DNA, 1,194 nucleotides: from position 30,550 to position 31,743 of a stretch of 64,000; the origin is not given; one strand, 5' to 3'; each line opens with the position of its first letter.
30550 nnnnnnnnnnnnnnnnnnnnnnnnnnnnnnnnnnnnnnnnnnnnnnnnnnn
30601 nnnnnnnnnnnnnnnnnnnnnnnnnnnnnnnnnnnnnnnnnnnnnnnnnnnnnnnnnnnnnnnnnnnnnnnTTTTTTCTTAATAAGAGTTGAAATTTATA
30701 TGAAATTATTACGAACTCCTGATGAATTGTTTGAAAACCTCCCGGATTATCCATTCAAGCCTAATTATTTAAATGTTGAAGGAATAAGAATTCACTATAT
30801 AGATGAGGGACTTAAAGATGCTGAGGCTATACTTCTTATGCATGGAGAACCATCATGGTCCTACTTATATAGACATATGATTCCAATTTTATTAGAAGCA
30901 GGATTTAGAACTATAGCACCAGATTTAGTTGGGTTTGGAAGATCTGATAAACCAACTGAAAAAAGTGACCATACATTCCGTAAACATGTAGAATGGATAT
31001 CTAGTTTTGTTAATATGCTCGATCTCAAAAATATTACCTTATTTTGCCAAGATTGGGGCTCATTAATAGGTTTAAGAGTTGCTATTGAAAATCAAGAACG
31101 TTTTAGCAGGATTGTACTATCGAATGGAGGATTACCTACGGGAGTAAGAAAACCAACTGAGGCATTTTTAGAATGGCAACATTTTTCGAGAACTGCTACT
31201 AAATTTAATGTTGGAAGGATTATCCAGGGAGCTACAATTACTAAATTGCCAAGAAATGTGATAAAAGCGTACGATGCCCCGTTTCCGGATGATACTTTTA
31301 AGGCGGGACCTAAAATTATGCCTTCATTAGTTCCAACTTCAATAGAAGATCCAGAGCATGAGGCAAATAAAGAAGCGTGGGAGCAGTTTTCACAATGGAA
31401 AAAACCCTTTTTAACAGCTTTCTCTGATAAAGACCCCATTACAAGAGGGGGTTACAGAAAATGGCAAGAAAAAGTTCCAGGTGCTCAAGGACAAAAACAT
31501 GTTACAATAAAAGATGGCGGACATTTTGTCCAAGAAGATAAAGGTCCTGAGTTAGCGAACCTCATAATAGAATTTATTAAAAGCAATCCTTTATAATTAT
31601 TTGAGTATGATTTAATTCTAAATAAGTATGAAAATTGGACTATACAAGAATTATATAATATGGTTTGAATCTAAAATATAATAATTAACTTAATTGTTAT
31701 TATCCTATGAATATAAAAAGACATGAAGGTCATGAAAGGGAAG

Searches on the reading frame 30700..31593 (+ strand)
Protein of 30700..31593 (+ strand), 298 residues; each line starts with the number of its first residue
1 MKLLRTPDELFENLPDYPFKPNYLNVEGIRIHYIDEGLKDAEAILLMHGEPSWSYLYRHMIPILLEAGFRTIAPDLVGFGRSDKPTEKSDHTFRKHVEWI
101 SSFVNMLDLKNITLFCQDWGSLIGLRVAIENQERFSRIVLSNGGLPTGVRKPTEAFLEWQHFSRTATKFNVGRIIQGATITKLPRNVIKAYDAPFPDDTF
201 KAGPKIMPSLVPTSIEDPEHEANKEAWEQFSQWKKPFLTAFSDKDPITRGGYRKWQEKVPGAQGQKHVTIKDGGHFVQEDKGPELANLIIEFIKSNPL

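Call 58: search_protein_families(library=pfam, proteins=[window:30700-31593:+], max_evalue=0.0001)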
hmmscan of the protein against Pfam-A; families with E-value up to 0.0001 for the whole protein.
window:30700-31593:+ (298 aa): 3 families
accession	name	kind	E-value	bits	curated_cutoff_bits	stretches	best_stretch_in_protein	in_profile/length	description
PF00561.26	Abhydrolase_1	-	7e-28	98.4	25.8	1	43-281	2-244/245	alpha/beta hydrolase fold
PF12697.13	Abhydrolase_6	-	7.7e-14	53.3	26.3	1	44-286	1-215/217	Alpha/beta hydrolase family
PF12146.15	Hydrolase_4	-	1e-12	48.3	27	1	42-267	5-225/239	Serine aminopeptidase, S33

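Call 61: search_protein_families(library=ncbifam, proteins=[window:30700-31593:+], max_evalue=0.00001)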
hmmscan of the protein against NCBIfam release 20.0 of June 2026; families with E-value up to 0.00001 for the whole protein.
window:30700-31593:+ (298 aa): 16 families
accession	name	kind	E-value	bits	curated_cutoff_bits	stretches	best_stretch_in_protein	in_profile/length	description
NF002043.0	PRK00870.1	subfamily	2.6e-134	447.4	265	1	1-296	1-301/302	haloalkane dehalogenase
NF002938.0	PRK03592.1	equivalog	3.1e-40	138.4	241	1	18-295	9-291/298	haloalkane dehalogenase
NF002873.0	PRK03204.1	equivalog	1.5e-30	106.5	466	1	17-291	12-283/286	haloalkane dehalogenase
NF045632.1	hydroxlase_HsaD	equivalog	9.7e-16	57.5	400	1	23-294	16-289/290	4,5:9,10-diseco-3-hydroxy-5,9,17-trioxoandrosta-1(10),2-diene-4-oate hydrolase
NF045948.1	ProImpepThrmp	equivalog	3.4e-12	46.4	500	1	21-143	4-128/291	proline iminopeptidase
TIGR01250.1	pro_imino_pep_2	subfamily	5.7e-11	42.5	167.65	1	23-142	6-128/288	proline iminopeptidase-family hydrolase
NF050089.1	i_nPHAscl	equivalog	9.2e-11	41.3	300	1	38-142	15-116/288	intracellular short-chain-length polyhydroxyalkanoate depolymerase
NF004514.1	PRK05855.1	equivalog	3e-10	39.3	455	1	26-127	7-108/578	SDR family oxidoreductase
TIGR03056.1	bchO_mg_che_rel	equivalog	4.6e-10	39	172.55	1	23-142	10-127/278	alpha/beta fold hydrolase BchO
TIGR03343.1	biphenyl_bphD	equivalog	1.3e-08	34.4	462.15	1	28-145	19-137/282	2-hydroxy-6-oxo-6-phenylhexa-2,4-dienoate hydrolase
NF011457.0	PRK14875.1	equivalog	1.3e-08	34.2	307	1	21-140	112-228/372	acetoin dehydrogenase dihydrolipoyllysine-residue acetyltransferase subunit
TIGR03695.1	menH_SHCHC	equivalog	1.9e-08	34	208.55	1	42-169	3-128/252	2-succinyl-6-hydroxy-2,4-cyclohexadiene-1-carboxylate synthase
TIGR02427.1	protocat_pcaD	equivalog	3.1e-08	33.3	255.85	1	31-143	2-112/251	3-oxoadipate enol-lactonase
NF045945.1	ProImpepLactob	equivalog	2.7e-07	30.3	400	1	35-134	21-121/293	proline iminopeptidase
TIGR01249.1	pro_imino_pep_1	equivalog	1.3e-06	27.9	259.75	1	18-141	3-126/307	prolyl aminopeptidase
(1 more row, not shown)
